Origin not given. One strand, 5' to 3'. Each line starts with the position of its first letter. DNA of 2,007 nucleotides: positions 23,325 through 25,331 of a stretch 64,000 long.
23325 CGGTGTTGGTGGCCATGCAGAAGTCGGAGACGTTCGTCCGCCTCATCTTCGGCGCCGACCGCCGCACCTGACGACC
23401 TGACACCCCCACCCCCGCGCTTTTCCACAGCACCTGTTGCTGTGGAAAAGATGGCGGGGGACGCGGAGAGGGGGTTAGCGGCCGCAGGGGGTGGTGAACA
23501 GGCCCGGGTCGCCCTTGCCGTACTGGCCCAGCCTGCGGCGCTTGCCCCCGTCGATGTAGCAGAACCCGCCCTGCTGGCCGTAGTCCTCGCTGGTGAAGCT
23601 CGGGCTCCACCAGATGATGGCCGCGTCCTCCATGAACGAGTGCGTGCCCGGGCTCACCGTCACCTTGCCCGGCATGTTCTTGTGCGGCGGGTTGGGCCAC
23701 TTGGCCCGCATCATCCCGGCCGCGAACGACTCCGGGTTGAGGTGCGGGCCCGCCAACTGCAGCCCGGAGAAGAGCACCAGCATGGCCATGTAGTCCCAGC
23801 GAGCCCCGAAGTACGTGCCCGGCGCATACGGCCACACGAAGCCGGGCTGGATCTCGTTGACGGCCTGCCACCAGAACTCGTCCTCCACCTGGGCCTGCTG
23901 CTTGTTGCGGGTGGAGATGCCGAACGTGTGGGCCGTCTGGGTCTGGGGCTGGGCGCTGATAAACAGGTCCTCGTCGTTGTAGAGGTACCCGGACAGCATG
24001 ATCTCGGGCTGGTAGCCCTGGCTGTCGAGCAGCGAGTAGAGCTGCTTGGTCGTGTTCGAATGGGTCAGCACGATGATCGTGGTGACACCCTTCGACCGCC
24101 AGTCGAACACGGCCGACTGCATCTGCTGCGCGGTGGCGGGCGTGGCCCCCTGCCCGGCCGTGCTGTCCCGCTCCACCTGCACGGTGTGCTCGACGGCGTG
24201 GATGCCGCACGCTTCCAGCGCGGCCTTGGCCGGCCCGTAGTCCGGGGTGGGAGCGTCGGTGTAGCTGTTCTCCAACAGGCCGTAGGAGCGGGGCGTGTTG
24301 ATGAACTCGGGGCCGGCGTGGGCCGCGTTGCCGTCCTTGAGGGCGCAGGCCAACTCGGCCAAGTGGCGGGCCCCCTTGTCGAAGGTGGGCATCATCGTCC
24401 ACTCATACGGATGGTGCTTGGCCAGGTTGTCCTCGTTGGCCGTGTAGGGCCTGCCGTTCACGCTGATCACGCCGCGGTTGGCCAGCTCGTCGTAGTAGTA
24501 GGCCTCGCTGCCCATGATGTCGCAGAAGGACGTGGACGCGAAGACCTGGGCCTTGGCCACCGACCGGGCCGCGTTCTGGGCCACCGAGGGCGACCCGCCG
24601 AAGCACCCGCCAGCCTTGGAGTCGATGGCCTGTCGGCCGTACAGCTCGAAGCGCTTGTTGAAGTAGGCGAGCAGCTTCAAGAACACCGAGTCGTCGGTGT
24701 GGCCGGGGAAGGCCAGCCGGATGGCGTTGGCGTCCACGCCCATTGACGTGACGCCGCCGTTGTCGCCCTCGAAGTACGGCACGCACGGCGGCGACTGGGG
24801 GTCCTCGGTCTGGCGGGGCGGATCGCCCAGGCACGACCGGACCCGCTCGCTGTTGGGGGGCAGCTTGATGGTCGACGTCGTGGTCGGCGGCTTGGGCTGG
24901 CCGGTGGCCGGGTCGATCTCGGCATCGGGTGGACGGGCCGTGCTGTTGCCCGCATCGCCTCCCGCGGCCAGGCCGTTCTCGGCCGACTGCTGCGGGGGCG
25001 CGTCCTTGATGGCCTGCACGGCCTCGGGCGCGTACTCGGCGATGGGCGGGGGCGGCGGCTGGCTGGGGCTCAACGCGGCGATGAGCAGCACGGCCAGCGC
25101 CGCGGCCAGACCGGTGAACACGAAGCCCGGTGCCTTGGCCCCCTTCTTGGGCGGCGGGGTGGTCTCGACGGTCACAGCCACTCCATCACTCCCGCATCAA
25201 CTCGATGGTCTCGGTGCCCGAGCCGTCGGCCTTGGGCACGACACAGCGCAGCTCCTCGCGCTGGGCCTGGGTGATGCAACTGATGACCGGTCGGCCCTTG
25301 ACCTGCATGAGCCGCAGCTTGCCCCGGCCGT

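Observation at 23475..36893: Eight-gene translationally coupled operon joining a HAAT-type ABC transporter to a MoxR/DUF58/transglutaminase-like module and lipoproteins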

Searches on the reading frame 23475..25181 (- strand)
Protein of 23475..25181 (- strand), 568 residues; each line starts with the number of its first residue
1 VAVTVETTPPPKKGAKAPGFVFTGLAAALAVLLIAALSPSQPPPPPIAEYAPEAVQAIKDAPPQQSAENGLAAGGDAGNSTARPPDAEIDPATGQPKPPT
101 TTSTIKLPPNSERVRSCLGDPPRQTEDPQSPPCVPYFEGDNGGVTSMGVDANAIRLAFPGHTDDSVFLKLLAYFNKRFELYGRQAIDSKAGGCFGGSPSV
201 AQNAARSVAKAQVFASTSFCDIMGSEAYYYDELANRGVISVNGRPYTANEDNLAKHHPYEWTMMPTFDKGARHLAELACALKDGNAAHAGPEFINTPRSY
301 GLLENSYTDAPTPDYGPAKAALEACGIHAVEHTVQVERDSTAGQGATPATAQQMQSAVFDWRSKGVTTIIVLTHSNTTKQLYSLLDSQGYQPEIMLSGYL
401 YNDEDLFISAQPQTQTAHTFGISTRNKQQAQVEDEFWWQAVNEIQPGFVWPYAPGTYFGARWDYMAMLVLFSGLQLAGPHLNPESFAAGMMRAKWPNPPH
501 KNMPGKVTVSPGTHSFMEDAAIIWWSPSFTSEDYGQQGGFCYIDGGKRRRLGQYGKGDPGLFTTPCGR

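Call 4: search_protein_families(library=pfam, proteins=[window:23475-25181:-], max_evalue=0.01)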
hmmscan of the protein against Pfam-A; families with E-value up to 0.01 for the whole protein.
window:23475-25181:- (568 aa): 0 families

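Call 5: search_protein_families(library=ncbifam, proteins=[window:23475-25181:-], max_evalue=0.01)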
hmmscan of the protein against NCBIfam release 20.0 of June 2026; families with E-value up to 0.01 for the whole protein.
window:23475-25181:- (568 aa): 0 families

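Call 8: find_homologous_proteins(query=window:23475-25181:-)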
Query window:23475-25181:- (568 aa): 164 proteins with E <= 0.001 among 8000 candidates; the best 120 are listed.
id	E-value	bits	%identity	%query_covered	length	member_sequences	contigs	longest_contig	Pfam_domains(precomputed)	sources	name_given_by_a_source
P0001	0.0e+0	1323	100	100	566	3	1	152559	-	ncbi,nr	ncbi:MAG: hypothetical protein QOK43_779 [Acidimicrobiaceae bacterium]|nr:hypothetical protein [Acid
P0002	3.9e-245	833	65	98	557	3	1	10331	-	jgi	-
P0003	3.5e-244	830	65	98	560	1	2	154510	-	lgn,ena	-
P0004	7.8e-233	793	62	98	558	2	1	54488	-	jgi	jgi:hypothetical protein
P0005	5.1e-227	773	61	98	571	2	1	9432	-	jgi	jgi:hypothetical protein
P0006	1.2e-214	733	57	98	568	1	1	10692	-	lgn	-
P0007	6.5e-214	730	58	99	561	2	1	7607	-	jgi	jgi:hypothetical protein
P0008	3.1e-211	721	58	99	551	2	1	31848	-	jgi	jgi:hypothetical protein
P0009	3.5e-211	721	57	99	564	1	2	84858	-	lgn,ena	-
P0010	3.9e-211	721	57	99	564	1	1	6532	-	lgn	-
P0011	1.6e-195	669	54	98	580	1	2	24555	-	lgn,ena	-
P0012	9.7e-194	664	54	99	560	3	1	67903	-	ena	-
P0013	3.8e-191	655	54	99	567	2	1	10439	-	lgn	-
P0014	7.9e-191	654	51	100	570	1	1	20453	-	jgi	-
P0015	2.0e-188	646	53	99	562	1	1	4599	PF13458.13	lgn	-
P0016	2.3e-188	646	54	99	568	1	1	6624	PF13458.13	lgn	-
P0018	2.0e-182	626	53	99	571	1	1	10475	PF13458.13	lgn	-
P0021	3.8e-181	622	52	99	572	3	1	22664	PF13458.13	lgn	-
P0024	2.3e-179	616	52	92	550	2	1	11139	PF13458.13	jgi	jgi:hypothetical protein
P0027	9.3e-171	588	49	97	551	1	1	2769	PF13458.13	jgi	jgi:hypothetical protein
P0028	2.1e-169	583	49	92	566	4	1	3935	PF13458.13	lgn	-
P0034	3.7e-142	493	44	99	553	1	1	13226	PF13458.13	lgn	-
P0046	2.8e-97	345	38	93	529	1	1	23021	PF13458.13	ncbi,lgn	-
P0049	1.0e-94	337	35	97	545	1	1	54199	PF13458.13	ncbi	-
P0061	4.8e-90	321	38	97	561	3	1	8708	PF13458.13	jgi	-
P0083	6.3e-84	301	36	96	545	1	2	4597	PF13458.13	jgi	jgi:hypothetical protein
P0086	3.3e-82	295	36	98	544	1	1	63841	PF13458.13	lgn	-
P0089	2.2e-80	289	34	100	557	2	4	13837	PF13458.13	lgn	-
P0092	2.6e-79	286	36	97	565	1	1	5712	PF13458.13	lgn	-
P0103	1.3e-75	274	34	94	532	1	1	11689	PF13458.13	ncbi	-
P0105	1.7e-74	270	34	97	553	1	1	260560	PF13458.13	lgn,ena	-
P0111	8.2e-72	261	33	96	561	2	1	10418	PF13458.13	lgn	-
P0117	1.6e-69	253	32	97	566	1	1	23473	PF13458.13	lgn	-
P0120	3.5e-68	249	32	97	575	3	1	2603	PF13458.13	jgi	jgi:hypothetical protein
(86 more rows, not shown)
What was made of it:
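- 23475..25181 (-): g8: membrane-anchored type-I periplasmic-binding-protein receptor (568 aa). Single N-terminal TM, a conserved juxtamembrane motif, a Cys-rich motif, then a LivJ-like two-lobe fold. PF13458 is recorded for some homologues (call 8).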

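Call 11: find_related_loci(query=A1, collection=genome_contigs, flank=10000)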
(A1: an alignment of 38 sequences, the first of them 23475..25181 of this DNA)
Query A1 (568 aa) in genome_contigs; peptide patterns used: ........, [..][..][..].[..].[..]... (x = any residue, [..] = any of these).
174 stretches matched a pattern; 122 encode a relative of the query (tblastn E <= 1e-3); the best 80 are kept; 69 distinct loci.
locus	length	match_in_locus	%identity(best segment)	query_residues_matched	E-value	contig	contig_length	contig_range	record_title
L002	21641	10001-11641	42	6-558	2e-123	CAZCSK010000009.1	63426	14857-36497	MAG TPA_asm: uncultured Actinomycetes bacterium isolate SRP136066_co1_186 genome assembly, contig: NODE_277_length_63426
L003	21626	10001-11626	39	10-566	1e-110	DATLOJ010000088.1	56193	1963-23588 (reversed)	MAG TPA_asm: Actinomycetota bacterium isolate SMAG_U13823 k141_5526641, whole genome shotgun sequence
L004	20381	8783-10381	38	16-566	1e-97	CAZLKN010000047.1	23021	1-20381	MAG TPA_asm: uncultured Actinomycetes bacterium isolate SRP284430_co1_21 genome assembly, contig: NODE_1224_length_23021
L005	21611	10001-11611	35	16-566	2e-94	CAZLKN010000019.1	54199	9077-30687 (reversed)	MAG TPA_asm: uncultured Actinomycetes bacterium isolate SRP284430_co1_21 genome assembly, contig: NODE_194_length_54199_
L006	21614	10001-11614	39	16-566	5e-94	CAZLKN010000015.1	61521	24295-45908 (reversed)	MAG TPA_asm: uncultured Actinomycetes bacterium isolate SRP284430_co1_21 genome assembly, contig: NODE_126_length_61521_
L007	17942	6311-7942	34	16-566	1e-91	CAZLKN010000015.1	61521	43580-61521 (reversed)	MAG TPA_asm: uncultured Actinomycetes bacterium isolate SRP284430_co1_21 genome assembly, contig: NODE_126_length_61521_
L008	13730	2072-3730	37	16-566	4e-90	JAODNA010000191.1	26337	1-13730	MAG: Frankiales bacterium isolate RYN_106 scaffold_722776, whole genome shotgun sequence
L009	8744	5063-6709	37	20-566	4e-89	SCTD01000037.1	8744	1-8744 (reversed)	MAG: Frankiales bacterium isolate FW300_bin.36 FW300_bin.36-9375-1, whole genome shotgun sequence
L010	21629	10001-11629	34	12-566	4e-88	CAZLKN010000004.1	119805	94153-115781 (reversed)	MAG TPA_asm: uncultured Actinomycetes bacterium isolate SRP284430_co1_21 genome assembly, contig: NODE_15_length_119805_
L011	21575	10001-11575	38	37-566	5e-88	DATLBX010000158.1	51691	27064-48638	MAG TPA_asm: Acidimicrobiales bacterium isolate SMAG_U14309 k141_6559162, whole genome shotgun sequence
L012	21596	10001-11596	37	37-566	1e-87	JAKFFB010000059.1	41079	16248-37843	MAG: Actinomycetales bacterium isolate LC088 contig-124_812, whole genome shotgun sequence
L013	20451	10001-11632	35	12-566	2e-87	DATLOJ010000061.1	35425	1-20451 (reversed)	MAG TPA_asm: Actinomycetota bacterium isolate SMAG_U13823 k141_5088757, whole genome shotgun sequence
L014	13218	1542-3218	36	11-566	7e-87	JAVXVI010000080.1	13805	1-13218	MAG: Actinomycetota bacterium isolate BP_338 scaffold_2628314, whole genome shotgun sequence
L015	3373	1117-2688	37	44-566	6e-88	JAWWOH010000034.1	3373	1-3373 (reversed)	MAG: Actinomycetota bacterium isolate BP_342 scaffold_797541, whole genome shotgun sequence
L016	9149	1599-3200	36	41-566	8e-85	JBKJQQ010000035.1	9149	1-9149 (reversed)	MAG: Mycobacteriales bacterium isolate ant_bin.503 k117_3810486, whole genome shotgun sequence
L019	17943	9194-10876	35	5-566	4e-83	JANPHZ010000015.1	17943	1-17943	MAG: Frankiaceae bacterium isolate VAR_62_metabat.69 VAR_62_k141_623478, whole genome shotgun sequence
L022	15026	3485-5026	36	41-566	4e-81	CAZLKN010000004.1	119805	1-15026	MAG TPA_asm: uncultured Actinomycetes bacterium isolate SRP284430_co1_21 genome assembly, contig: NODE_15_length_119805_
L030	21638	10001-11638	33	16-566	5e-78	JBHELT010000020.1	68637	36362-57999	MAG: Actinomycetota bacterium isolate S2_bin.28.orig S2_k141_3665465, whole genome shotgun sequence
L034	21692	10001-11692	34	3-566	4e-77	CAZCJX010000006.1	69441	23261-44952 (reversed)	MAG TPA_asm: uncultured Actinomycetes bacterium isolate SRP272529_co2_40 genome assembly, contig: NODE_487_length_69441_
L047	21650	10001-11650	32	12-566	7e-70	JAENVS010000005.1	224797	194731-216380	MAG: Frankiaceae bacterium isolate 3_4_m_bin13 c_000000294769, whole genome shotgun sequence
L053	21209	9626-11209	34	13-566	3e-71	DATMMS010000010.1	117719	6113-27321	MAG TPA_asm: Candidatus Solibacter sp. isolate SMAG_U12829 k141_800231, whole genome shotgun sequence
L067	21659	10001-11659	33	16-566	3e-75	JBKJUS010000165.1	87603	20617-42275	MAG: Mycobacteriales bacterium isolate ant_bin.80 S1Ck117_3689361_flag_1_multi_21.0000_len_87603, whole genome shotgun s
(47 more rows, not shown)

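Call 16: search_solved_structures(query=A1, max_evalue=1, show_alignments=1)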
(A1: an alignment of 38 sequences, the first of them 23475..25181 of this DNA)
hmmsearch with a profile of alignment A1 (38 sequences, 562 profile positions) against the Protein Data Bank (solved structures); distinct sequences matched with E-value up to 1: 1.
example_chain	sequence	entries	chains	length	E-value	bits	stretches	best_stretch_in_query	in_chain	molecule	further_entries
2iee_A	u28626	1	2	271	0.27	13.1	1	238-305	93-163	Probable ABC transporter extracellular-binding protein yckB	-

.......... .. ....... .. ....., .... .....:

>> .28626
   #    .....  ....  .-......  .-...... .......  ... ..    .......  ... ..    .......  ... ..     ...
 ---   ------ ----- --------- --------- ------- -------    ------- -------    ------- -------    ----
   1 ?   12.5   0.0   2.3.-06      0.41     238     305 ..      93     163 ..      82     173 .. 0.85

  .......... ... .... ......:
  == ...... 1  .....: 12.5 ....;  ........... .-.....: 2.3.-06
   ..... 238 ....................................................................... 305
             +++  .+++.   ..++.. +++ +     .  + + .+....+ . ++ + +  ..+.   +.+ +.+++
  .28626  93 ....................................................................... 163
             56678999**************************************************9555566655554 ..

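Call 26: predict_structure(alignment_id=A1)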
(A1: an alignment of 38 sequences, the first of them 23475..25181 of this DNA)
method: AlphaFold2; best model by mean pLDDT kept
length: 568 residues; sequences in the alignment: 38
mean_pLDDT: 83.6   pTM: 0.78
mean pLDDT of the five models: 83.6, 82.4, 81.9, 80.4, 80.0
residues with pLDDT >= 90: 355; 70-90: 97; 50-70: 31; < 50: 85
segments of 3 or more residues with pLDDT < 50: 1-7, 11-18, 37-40, 42-62, 64-86, 97-114, 341-343
pLDDT, mean of each block of 10 residues (from residue 1): 44 47 70 59 46 45 36 30 47 58 36 63 91 89 97 97 94 96 96 87 97 96 92 98 93 97 96 98 96 97 94 96 98 84 67 97 98 95 98 95 92 96 91 92 95 86 96 97 98 92 90 95 91 79 93 93 81
secondary structure, 60 per line:
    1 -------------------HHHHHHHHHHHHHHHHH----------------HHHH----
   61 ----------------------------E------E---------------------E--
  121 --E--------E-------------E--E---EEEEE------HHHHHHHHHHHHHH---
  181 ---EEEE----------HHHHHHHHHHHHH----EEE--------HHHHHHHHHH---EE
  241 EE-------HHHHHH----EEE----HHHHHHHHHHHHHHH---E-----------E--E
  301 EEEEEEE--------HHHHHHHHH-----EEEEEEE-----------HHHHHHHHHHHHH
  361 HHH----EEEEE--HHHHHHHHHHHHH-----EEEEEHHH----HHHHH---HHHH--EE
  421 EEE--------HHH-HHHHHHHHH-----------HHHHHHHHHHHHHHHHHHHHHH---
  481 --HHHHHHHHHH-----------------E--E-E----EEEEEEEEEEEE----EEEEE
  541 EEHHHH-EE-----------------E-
elements in order: H20-36 H53-56 E153-157 H164-177 E184-187 H198-210 E215-217 H226-235 E239-242 H250-255 E260-262 H267-281 E300-307 H316-324 E330-336 H348-363 E368-372 H375-387 E393-397 H405-409 H413-416 E419-423 H436-444 H456-477 H483-492 E520-531 E536-542 H543-546
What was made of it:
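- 23475..25181 (-): AlphaFold pLDDT 83.6, with residues 120-568 mostly >90 (call 26).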

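Call 31: fold_search(model_id=the predicted structure, library=pdb)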
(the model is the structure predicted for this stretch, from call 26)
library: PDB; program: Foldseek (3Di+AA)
matches with E <= 10: 1701; with E <= 0.001: 567
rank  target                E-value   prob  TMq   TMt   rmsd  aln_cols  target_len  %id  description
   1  4xaq_A                1.3e-11  1.00  0.45  0.56   7.2       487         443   10  mGluR2 ECD and mGluR3 ECD with ligands (released 2015-02-04)
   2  4n03                  1.7e-11  1.00  0.46  0.63   6.7       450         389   13  Fatty acid ABC transporter substrate-binding protein from Thermomonospora curvata (released 2013-10-16)
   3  4ey3                  1.9e-11  1.00  0.45  0.66   5.7       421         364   14  Crystal structure of solute binding protein of ABC transporter in complex with p-hydroxybenzoic acid (released 2012-05-30)
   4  5cnj_B                2.8e-11  1.00  0.45  0.56   6.2       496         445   10  mGlur2 with glutamate analog (released 2015-09-09)
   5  4mlc                  3.0e-11  1.00  0.43  0.67   6.1       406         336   13  ABC Transporter Substrate-Binding Protein fromDesulfitobacterium hafniense (released 2013-09-18)
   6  4q6b                  4.2e-11  1.00  0.41  0.63   6.5       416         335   15  Crystal Structure of ABC Transporter Substrate-Binding Protein fromDesulfitobacterium hafniense complex with Leu (released 2014-07-02)
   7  7e9g_S                7.1e-11  1.00  0.45  0.35   6.6       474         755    9  Cryo-EM structure of Gi-bound metabotropic glutamate receptor mGlu2 (released 2021-06-23)
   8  4kv7                  8.0e-11  1.00  0.43  0.62   6.1       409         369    8  The crystal structure of a possible leucine/isoleucine/valine-binding protein from Rhodopirellula baltica SH 1 (released 2013-06-05)
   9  8jcu_2                8.5e-11  1.00  0.46  0.35   7.5       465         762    9  Cryo-EM structure of mGlu2-mGlu3 heterodimer in presence of LY341495 (dimerization mode I) (released 2023-06-21)
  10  3eaf                  9.0e-11  1.00  0.48  0.68   5.4       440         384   12  Crystal structure of ABC transporter, substrate binding protein Aeropyrum pernix (released 2008-09-09)
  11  4xas_A                1.0e-10  1.00  0.45  0.56   6.4       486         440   10  mGluR2 ECD ligand complex (released 2015-02-04)
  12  8jcy_2                1.0e-10  1.00  0.44  0.34   7.9       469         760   10  Cryo-EM structure of mGlu2-mGlu3 heterodimer in presence of LY341495, NAM563, and LY2389575 (dimerization mode I) (released 2023-06-21)
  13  8jd5_2                1.1e-10  1.00  0.46  0.34   7.3       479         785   10  Cryo-EM structure of Gi1-bound mGlu2-mGlu4 heterodimer (released 2023-06-21)
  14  8jd3_3                1.2e-10  1.00  0.44  0.34   6.4       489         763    9  Cryo-EM structure of Gi1-bound mGlu2-mGlu3 heterodimer (released 2023-06-21)
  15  7ylt_D                1.3e-10  1.00  0.42  0.63   6.3       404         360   11  Structure of a bacteria protein (released 2023-06-14)
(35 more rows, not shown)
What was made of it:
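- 23475..25181 (-): Foldseek top bacterial hits are Peripla_BP_6 binding proteins (4n03, 4ey3, 4mlc, 3eaf; TM 0.63-0.68) (call 31).
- On HAAT-type ABC importer (Liv/Urt): Met by fold (Foldseek, prob 1.0, TM 0.63-0.68 to 4n03, 4ey3, 4mlc, 3eaf; call 31) and by PF13458 recorded for several homologues (call 8).
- Checked: Its AlphaFold model (pLDDT 83.6) matches LivJ-type binding proteins (calls 26, 31), and some homologues hit PF13458 (call 8).
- g8 has a LivJ-type fold (calls 26, 31). The g8 fold is also that of mGluR/ANF-type sensor domains (call 31).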

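Call 41: search_protein_families(library=pfam, proteins=[window:23475-25181:-], max_evalue=5)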
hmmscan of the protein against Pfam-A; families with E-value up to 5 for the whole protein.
window:23475-25181:- (568 aa): 0 families

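Call 50: search_protein_families(library=pfam, proteins=[L010:13173-14375:-, L047:7686-9803:-, L030:8187-9956:+, L053:17288-19909:+, L067:5727-6929:-, L022:13334-15025:-, L034:20281-21690:+, L019:5709-6506:-], max_evalue=0.001)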
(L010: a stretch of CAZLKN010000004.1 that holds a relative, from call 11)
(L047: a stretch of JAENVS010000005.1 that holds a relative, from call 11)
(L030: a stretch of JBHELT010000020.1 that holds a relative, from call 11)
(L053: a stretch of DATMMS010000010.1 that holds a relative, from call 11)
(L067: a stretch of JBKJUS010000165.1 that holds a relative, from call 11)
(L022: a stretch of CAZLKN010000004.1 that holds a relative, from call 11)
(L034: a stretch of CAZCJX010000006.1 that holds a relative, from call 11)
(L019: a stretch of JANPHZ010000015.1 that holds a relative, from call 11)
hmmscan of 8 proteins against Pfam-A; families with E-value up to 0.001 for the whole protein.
L010:13173-14375:- (401 aa): 2 families
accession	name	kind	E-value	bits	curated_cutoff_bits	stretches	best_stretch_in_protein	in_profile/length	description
PF13378.12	MR_MLE_C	-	6.2e-63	212.9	29.4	1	160-387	4-218/219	Enolase C-terminal domain-like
PF02746.21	MR_MLE_N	-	1.4e-18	67.6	22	1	19-137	7-117/117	Mandelate racemase / muconate lactonizing enzyme, N-terminal domain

L047:7686-9803:- (706 aa): 0 families

L030:8187-9956:+ (590 aa): 0 families

L053:17288-19909:+ (874 aa): 5 families
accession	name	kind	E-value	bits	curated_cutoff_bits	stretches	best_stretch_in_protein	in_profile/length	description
PF17389.8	Bac_rhamnosid6H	-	2e-107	359.9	24.5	1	449-783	3-338/339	Bacterial alpha-L-rhamnosidase 6 hairpin glycosidase domain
PF08531.16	Bac_rhamnosid_N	-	2.3e-50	171.2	25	1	165-331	3-171/172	Alpha-L-rhamnosidase N-terminal domain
PF25788.1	Ig_Rha78A_N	-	1.9e-37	128.1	27.4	1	28-133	2-105/105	Rha78A-like, N-terminal immunoglobulin domain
PF05592.18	Bac_rhamnosid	-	3.3e-32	110.9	22.2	1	346-442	6-101/102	Bacterial alpha-L-rhamnosidase concanavalin-like domain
PF17390.7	Bac_rhamnosid_C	-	3.9e-16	59.1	22.1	1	790-857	3-70/78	Bacterial alpha-L-rhamnosidase C-terminal domain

L067:5727-6929:- (401 aa): 2 families
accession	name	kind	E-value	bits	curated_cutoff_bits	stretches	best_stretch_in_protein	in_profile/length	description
PF16396.11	DUF5005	-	3.4e-14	52.9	29.6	2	89-145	73-132/443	Domain of unknown function (DUF5005)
PF13810.12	DUF4185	-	1.6e-09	37.8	39.5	1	238-346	165-274/309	Domain of unknown function (DUF4185)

L022:13334-15025:- (564 aa): 5 families
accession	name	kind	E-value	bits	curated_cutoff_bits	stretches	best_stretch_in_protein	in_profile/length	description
PF13561.12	adh_short_C2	-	6.8e-44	150.6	27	1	312-558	1-235/236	Enoyl-(Acyl carrier protein) reductase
PF00106.31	adh_short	-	1.5e-41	142.5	26.6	1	306-487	1-182/195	short chain dehydrogenase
PF00596.27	Aldolase_II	-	2.9e-12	47.3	22.2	1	5-93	86-180/183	Class II Aldolase and Adducin N-terminal domain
PF08659.16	KR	-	2e-08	34.8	22.6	1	308-420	3-120/180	KR domain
PF01370.27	Epimerase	-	8.8e-05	22.5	20.9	1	308-392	1-75/240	NAD dependent epimerase/dehydratase family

L034:20281-21690:+ (470 aa): 1 family
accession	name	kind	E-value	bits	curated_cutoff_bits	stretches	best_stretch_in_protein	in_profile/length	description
PF00501.34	AMP-binding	-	9e-100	334.6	29.9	1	78-437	2-384/384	AMP-binding enzyme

L019:5709-6506:- (266 aa): 0 families
